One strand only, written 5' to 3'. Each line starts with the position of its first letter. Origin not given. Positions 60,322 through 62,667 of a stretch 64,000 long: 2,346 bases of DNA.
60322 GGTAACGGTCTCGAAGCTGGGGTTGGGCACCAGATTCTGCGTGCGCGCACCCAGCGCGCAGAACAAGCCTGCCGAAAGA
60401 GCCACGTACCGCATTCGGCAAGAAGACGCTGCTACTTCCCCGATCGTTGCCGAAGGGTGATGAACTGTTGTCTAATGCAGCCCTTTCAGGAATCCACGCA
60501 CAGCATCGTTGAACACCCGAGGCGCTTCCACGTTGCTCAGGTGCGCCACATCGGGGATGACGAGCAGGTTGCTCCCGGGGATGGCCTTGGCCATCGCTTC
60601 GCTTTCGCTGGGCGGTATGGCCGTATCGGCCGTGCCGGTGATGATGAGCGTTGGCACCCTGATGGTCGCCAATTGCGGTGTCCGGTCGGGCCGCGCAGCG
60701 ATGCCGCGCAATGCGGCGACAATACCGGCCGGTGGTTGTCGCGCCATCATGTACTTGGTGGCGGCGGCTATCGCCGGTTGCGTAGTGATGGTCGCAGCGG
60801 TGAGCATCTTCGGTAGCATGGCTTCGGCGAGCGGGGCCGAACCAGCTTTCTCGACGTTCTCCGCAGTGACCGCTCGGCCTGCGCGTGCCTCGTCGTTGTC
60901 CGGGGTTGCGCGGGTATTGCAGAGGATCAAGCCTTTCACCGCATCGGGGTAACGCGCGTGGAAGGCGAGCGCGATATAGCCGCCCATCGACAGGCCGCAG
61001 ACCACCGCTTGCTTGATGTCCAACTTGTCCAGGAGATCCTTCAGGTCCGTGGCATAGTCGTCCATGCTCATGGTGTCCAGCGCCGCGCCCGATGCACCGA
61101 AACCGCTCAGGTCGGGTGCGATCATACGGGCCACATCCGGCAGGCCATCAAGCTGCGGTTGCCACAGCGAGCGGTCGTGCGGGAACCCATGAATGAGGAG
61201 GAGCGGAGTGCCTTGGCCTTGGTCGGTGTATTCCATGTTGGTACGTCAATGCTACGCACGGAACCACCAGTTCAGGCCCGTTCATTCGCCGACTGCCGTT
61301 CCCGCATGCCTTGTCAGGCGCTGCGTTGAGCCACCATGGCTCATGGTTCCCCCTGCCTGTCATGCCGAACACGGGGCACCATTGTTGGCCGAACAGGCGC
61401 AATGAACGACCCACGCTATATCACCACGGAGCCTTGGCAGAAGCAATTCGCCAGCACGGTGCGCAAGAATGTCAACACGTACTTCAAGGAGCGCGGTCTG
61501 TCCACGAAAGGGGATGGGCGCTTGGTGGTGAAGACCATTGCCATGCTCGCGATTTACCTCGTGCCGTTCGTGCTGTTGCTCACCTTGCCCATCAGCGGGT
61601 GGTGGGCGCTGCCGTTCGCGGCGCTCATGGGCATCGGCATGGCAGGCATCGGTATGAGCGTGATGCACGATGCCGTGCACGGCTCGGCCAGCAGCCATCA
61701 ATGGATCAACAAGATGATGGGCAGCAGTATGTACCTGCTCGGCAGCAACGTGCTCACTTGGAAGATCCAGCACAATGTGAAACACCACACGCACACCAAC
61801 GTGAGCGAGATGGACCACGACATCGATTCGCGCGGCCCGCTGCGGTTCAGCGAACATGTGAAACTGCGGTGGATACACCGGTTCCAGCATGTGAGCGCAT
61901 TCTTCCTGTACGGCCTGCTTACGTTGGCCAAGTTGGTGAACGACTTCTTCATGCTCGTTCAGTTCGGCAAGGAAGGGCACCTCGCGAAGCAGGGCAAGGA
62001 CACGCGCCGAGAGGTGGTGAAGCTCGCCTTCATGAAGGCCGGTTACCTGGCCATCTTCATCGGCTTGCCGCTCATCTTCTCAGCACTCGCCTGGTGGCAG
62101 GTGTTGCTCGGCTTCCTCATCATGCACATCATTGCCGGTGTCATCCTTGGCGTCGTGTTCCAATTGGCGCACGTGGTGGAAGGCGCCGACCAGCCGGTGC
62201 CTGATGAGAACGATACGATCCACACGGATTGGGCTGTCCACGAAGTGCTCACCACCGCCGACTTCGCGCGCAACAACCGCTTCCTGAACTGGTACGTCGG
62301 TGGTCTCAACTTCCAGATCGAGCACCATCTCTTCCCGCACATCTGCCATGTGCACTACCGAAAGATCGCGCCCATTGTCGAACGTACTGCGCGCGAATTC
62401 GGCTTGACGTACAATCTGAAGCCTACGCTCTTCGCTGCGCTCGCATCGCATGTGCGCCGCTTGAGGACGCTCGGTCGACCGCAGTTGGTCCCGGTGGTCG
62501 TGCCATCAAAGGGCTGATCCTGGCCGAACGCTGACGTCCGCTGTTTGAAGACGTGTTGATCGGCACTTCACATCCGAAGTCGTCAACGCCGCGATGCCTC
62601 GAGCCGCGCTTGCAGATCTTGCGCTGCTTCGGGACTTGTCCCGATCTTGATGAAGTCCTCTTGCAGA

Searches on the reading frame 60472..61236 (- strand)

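Call 32: search_protein_families(library=pfam, proteins=[window:60472-61236:-], max_evalue=0.01)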
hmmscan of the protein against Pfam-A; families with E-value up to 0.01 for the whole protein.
window:60472-61236:- (254 aa): 11 families
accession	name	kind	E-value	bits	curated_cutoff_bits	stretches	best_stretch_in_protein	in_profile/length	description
PF00561.26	Abhydrolase_1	-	1.4e-33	117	25.8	1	11-239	2-245/245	alpha/beta hydrolase fold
PF12697.13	Abhydrolase_6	-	4.7e-23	83.4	26.3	1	12-245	1-217/217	Alpha/beta hydrolase family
PF12146.15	Hydrolase_4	-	6e-22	78.5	27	1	38-232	34-232/239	Serine aminopeptidase, S33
PF03096.20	Ndr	-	8.1e-14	51.4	23.3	1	55-253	79-279/283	Ndr family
PF00326.27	Peptidase_S9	-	4.4e-05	23.5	22.6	0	192-219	143-170/213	Prolyl oligopeptidase family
PF03959.19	FSH1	-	0.00037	20.7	21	1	166-224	130-192/211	Serine hydrolase (FSH1)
PF08386.16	Abhydrolase_4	-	0.0005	20.6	21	1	190-250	31-91/103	TAP-like protein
PF12695.13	Abhydrolase_5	-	0.00088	19.5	27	0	72-116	54-95/164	Alpha/beta hydrolase family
PF02230.22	Abhydrolase_2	-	0.0018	18.6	23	0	72-114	102-144/217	Phospholipase/Carboxylesterase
PF00756.26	Esterase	-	0.0028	17.9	22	1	76-100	114-140/251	Putative esterase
PF07859.19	Abhydrolase_3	-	0.0074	16.5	25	0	69-175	65-173/210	alpha/beta hydrolase fold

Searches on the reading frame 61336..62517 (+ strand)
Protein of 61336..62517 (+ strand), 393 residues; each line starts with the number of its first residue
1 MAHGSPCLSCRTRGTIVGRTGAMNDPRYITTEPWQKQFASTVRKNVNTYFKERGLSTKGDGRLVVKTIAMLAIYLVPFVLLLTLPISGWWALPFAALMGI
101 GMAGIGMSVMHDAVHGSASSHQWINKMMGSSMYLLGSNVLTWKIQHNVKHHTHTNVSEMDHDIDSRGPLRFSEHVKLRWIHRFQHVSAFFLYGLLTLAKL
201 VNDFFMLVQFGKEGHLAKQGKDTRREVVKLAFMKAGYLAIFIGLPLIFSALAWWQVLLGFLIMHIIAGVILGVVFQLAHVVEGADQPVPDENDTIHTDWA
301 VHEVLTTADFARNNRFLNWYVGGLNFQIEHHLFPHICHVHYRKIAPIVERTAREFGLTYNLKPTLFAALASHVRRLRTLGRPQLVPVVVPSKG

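Call 32: search_protein_families(library=pfam, proteins=[window:61336-62517:+], max_evalue=0.01)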
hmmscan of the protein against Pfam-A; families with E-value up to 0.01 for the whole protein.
window:61336-62517:+ (393 aa): 2 families
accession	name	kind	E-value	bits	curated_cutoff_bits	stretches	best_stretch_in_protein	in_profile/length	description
PF00487.30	FA_desaturase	-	4.8e-38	131.8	29.7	1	87-361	1-251/253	Fatty acid desaturase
PF20990.2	DUF2207_C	-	0.00038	20.7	33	1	33-108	113-185/247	Predicted membrane protein (DUF2207) C-terminal domain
